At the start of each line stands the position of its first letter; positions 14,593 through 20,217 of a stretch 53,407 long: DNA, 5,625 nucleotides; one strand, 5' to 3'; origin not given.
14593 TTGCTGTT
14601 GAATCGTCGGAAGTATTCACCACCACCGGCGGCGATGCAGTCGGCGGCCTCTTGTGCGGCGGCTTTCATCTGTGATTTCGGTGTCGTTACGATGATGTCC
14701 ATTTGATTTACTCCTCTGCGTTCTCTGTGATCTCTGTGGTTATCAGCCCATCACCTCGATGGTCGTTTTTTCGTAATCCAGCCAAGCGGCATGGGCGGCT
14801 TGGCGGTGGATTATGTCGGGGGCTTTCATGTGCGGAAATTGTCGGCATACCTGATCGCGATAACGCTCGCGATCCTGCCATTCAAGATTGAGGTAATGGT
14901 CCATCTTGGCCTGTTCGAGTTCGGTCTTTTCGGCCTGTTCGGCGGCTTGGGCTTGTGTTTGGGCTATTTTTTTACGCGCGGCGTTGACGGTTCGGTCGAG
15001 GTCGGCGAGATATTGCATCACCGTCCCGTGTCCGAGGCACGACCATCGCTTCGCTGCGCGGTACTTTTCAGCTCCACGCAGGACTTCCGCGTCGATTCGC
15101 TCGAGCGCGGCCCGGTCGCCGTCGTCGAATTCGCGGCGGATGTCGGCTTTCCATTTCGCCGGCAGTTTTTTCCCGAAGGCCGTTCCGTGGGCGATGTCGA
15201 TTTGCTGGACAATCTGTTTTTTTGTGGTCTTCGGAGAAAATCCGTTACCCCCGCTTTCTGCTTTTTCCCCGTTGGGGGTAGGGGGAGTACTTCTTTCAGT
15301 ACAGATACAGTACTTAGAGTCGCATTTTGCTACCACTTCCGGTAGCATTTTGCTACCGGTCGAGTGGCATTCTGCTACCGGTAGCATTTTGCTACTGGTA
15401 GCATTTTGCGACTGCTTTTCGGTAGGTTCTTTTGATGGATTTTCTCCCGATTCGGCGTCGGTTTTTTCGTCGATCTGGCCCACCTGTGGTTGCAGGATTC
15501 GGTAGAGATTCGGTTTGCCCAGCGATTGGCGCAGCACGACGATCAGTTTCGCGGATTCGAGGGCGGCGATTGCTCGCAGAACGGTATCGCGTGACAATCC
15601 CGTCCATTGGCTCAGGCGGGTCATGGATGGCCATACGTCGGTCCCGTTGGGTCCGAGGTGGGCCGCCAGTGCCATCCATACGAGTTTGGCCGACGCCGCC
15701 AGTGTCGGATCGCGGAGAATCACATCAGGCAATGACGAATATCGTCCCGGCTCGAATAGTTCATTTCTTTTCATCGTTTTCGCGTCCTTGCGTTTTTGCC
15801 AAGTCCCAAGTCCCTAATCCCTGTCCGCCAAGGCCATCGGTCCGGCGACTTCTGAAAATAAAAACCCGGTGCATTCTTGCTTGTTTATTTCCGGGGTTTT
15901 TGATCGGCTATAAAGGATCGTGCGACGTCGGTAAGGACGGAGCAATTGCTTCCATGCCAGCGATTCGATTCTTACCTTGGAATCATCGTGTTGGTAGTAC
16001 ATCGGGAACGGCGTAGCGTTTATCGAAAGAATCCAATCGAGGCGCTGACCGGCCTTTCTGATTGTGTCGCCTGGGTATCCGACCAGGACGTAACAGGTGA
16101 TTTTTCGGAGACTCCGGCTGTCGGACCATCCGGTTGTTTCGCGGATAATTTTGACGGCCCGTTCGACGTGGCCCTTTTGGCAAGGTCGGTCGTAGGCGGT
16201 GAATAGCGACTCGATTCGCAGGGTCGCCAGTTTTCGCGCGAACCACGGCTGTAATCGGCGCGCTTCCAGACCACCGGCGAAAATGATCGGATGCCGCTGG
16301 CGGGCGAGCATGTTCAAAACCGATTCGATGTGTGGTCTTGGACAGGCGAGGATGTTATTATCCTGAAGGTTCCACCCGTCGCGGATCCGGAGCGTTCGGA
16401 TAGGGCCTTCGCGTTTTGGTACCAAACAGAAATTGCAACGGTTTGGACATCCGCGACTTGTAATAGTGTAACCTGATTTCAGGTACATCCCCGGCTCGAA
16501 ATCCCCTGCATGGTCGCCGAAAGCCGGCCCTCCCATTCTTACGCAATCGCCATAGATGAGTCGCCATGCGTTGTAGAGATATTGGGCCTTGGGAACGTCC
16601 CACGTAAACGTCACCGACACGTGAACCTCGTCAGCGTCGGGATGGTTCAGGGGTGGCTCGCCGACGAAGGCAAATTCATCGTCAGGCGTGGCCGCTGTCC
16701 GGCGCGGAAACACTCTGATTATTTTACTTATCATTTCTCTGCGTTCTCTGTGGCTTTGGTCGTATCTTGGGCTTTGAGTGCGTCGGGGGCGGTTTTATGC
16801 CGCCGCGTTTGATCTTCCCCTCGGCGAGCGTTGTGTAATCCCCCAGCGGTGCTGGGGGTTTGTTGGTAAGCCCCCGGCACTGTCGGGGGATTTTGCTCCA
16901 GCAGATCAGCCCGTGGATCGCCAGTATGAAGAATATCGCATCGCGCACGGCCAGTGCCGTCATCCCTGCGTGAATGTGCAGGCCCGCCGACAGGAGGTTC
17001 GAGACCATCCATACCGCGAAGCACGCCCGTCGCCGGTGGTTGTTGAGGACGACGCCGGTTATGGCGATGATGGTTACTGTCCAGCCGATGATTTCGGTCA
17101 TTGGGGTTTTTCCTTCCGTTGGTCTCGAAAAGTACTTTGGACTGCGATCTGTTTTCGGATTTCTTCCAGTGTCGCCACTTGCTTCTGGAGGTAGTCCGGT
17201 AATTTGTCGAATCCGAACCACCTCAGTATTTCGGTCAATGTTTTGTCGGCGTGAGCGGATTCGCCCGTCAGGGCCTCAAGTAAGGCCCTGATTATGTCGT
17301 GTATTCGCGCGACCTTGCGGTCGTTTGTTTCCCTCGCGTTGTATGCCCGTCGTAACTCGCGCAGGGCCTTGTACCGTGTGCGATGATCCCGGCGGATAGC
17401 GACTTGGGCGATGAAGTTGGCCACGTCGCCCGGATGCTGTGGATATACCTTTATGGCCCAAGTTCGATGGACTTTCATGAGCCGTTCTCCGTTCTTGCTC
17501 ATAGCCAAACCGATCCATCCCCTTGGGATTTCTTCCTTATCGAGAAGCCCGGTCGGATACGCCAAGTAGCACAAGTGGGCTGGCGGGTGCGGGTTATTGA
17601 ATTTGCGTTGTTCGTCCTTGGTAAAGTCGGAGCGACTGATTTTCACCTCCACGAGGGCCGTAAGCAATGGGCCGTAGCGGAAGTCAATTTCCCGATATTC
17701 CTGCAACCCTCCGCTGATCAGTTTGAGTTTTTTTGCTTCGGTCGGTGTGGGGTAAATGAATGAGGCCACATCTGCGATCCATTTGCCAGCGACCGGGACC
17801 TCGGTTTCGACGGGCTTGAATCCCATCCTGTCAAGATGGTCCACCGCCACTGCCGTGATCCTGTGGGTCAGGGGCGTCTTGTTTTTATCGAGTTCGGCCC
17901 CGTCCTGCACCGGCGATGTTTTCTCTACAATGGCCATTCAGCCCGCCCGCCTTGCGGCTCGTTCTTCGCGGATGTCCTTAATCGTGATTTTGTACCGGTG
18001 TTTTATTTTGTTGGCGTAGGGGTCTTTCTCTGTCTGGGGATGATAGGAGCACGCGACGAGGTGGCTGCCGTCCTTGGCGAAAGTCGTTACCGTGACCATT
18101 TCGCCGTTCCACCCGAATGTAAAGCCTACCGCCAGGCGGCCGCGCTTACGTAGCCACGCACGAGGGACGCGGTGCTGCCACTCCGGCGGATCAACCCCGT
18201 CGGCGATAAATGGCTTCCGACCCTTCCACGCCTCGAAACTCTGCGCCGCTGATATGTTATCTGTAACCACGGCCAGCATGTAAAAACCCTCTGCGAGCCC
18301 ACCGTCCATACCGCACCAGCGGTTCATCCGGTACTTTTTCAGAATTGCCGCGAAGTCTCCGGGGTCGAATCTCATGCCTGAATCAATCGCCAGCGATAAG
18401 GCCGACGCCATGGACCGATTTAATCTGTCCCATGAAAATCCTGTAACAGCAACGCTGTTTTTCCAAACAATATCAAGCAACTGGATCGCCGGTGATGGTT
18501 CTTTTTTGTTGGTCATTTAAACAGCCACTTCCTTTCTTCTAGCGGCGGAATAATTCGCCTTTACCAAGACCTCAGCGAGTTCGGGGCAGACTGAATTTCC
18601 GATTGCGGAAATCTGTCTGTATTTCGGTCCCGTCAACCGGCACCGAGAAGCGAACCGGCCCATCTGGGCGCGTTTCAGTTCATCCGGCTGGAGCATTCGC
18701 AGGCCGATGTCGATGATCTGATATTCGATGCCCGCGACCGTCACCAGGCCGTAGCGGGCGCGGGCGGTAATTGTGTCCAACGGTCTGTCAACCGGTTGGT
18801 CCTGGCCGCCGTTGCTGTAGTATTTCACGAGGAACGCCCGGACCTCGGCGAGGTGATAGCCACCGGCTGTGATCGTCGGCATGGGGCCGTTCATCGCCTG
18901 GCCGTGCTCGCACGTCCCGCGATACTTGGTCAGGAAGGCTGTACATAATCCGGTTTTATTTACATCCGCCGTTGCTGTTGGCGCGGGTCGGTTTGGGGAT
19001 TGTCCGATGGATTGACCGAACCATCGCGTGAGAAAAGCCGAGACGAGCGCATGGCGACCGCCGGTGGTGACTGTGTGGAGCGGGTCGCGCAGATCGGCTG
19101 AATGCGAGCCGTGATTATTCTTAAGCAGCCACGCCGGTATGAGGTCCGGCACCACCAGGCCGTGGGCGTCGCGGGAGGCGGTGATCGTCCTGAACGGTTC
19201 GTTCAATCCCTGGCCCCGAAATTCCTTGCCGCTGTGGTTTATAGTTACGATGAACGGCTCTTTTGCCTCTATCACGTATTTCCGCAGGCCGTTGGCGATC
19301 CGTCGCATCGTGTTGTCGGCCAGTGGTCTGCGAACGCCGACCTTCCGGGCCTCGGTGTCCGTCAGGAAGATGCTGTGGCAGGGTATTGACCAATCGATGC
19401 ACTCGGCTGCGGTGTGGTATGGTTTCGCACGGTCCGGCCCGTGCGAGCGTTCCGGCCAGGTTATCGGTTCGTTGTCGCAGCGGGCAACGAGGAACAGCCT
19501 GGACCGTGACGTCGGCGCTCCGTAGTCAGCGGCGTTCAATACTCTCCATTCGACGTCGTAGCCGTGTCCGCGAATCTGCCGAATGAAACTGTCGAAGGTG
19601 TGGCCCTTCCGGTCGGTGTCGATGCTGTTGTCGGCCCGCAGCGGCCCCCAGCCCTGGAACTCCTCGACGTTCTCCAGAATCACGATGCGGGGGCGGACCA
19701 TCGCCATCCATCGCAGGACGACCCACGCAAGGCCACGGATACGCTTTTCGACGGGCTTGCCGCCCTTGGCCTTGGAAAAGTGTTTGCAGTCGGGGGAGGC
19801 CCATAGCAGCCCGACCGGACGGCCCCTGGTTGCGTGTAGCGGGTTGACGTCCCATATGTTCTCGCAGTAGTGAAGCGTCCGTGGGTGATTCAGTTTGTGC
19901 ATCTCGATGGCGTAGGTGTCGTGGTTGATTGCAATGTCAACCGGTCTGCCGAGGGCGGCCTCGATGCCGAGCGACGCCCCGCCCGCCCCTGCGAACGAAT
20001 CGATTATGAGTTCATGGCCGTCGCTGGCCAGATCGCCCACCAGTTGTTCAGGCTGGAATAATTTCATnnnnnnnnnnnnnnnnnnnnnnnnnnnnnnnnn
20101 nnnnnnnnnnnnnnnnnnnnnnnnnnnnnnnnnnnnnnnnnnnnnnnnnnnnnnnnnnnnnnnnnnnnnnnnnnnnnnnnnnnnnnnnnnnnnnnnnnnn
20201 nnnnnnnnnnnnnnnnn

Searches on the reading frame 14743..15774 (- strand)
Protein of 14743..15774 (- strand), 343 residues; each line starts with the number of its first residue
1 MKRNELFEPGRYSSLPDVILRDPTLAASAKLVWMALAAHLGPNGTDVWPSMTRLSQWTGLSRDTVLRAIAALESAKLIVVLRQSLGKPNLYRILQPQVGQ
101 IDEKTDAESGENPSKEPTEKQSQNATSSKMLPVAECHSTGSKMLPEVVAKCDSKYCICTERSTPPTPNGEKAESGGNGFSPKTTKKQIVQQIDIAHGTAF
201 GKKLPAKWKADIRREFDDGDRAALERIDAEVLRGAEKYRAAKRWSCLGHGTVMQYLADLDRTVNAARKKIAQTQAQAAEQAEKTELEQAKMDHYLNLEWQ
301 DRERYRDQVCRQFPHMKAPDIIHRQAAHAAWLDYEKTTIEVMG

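Call 85: search_protein_families(library=phrogs, proteins=[window:14743-15774:-], max_evalue=0.001)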
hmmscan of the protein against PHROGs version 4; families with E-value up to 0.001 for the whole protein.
window:14743-15774:- (343 aa): 11 families
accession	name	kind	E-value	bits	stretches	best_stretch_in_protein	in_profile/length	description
phrog_270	-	DNA, RNA and nucleotide metabolism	1.1e-12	49.1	1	9-163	29-152/383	replication initiation protein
phrog_678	-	DNA, RNA and nucleotide metabolism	7.6e-12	46.4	1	34-244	75-240/346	replication initiation O-like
phrog_1032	-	DNA, RNA and nucleotide metabolism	5.6e-11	44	1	24-136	14-137/281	replication initiation protein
phrog_6643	-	DNA, RNA and nucleotide metabolism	1.1e-09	39.2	1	26-130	16-121/313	replication initiation protein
phrog_186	-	DNA, RNA and nucleotide metabolism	5.3e-09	37.2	1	11-124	21-126/308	DnaD-like helicase loader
phrog_8102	-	DNA, RNA and nucleotide metabolism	1.3e-06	28.8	1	19-98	26-112/337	replication initiation protein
phrog_345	-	DNA, RNA and nucleotide metabolism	5e-06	27.4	1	27-155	45-137/297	replication initiation O-like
phrog_391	-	DNA, RNA and nucleotide metabolism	1e-05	26.3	1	46-168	35-160/298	replication initiation O-like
phrog_4617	-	DNA, RNA and nucleotide metabolism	3e-05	24.8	1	29-148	19-144/223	replication initiation protein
phrog_428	-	DNA, RNA and nucleotide metabolism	5.1e-05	23.6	1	8-128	86-217/455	replication initiation protein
phrog_11896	-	DNA, RNA and nucleotide metabolism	0.0005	21.1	0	28-122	21-114/225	primosomal protein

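Call 86: search_protein_families(library=pfam, proteins=[window:14743-15774:-], max_evalue=0.001)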
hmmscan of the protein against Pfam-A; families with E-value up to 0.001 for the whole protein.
window:14743-15774:- (343 aa): 2 families
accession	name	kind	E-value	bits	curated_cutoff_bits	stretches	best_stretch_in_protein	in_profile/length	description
PF13730.12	HTH_36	-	7.5e-13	48.5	25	1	26-78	4-55/55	Helix-turn-helix domain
PF03428.19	RP-C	-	0.0007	19.9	24.4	0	47-80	70-103/175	Replication protein C N-terminal domain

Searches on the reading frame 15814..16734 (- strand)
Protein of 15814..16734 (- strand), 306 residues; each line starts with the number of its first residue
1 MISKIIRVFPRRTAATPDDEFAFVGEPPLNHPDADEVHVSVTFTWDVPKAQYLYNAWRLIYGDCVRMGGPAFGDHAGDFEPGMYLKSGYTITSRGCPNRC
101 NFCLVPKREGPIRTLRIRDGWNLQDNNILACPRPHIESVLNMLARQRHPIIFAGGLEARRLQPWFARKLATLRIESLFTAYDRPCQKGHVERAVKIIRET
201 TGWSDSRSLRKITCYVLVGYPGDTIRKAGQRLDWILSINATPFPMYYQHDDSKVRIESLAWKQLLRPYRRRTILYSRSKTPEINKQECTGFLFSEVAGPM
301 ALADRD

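Call 85: search_protein_families(library=phrogs, proteins=[window:15814-16734:-], max_evalue=0.001)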
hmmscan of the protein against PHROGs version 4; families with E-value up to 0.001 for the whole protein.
window:15814-16734:- (306 aa): 1 family
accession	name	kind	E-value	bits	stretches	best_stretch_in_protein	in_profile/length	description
phrog_9298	-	other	2.6e-22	80.5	1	82-275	93-284/305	radical SAM domain protein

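Call 86: search_protein_families(library=pfam, proteins=[window:15814-16734:-], max_evalue=0.001)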
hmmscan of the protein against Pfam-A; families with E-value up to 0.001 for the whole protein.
window:15814-16734:- (306 aa): 1 family
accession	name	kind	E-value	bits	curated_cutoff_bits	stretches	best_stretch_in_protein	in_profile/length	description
PF04055.27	Radical_SAM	-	0.00051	20.7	29.5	0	91-116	2-29/166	Radical SAM superfamily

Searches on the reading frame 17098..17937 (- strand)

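Call 85: search_protein_families(library=phrogs, proteins=[window:17098-17937:-], max_evalue=0.001)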
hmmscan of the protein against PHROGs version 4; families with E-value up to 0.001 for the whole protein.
window:17098-17937:- (279 aa): 4 families
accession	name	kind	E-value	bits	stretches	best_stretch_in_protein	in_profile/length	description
phrog_2776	-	unknown function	1.9e-07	32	1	96-159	59-121/181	-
phrog_5429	-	DNA, RNA and nucleotide metabolism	2.3e-07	31.9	1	90-157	64-131/176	DNA repair protein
phrog_631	-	unknown function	2.4e-06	28.3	1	93-165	70-143/260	-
phrog_14517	-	unknown function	2.8e-05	24.7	0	97-194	64-159/296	-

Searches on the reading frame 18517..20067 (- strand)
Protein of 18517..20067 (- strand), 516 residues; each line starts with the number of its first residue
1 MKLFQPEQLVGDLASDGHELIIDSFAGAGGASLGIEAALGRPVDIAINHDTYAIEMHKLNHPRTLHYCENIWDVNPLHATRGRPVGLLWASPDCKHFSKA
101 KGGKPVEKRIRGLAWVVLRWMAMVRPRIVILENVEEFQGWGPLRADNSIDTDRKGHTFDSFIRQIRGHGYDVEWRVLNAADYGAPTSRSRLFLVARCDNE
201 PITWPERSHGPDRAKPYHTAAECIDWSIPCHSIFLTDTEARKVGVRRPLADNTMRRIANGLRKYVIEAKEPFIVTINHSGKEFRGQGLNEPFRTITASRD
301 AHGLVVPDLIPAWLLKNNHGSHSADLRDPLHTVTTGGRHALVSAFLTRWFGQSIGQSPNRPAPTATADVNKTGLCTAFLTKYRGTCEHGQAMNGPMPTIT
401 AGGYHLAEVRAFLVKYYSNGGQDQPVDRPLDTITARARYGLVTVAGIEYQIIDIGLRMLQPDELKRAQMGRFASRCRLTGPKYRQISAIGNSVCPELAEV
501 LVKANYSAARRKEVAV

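Call 84: search_protein_families(library=pfam, proteins=[window:18517-20067:-], max_evalue=0.00001)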
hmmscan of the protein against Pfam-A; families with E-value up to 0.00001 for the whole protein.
window:18517-20067:- (516 aa): 1 family
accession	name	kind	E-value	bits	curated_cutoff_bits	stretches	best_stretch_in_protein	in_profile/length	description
PF00145.23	DNA_methylase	-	5.7e-25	88.8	22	1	21-201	3-166/324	C-5 cytosine-specific DNA methylase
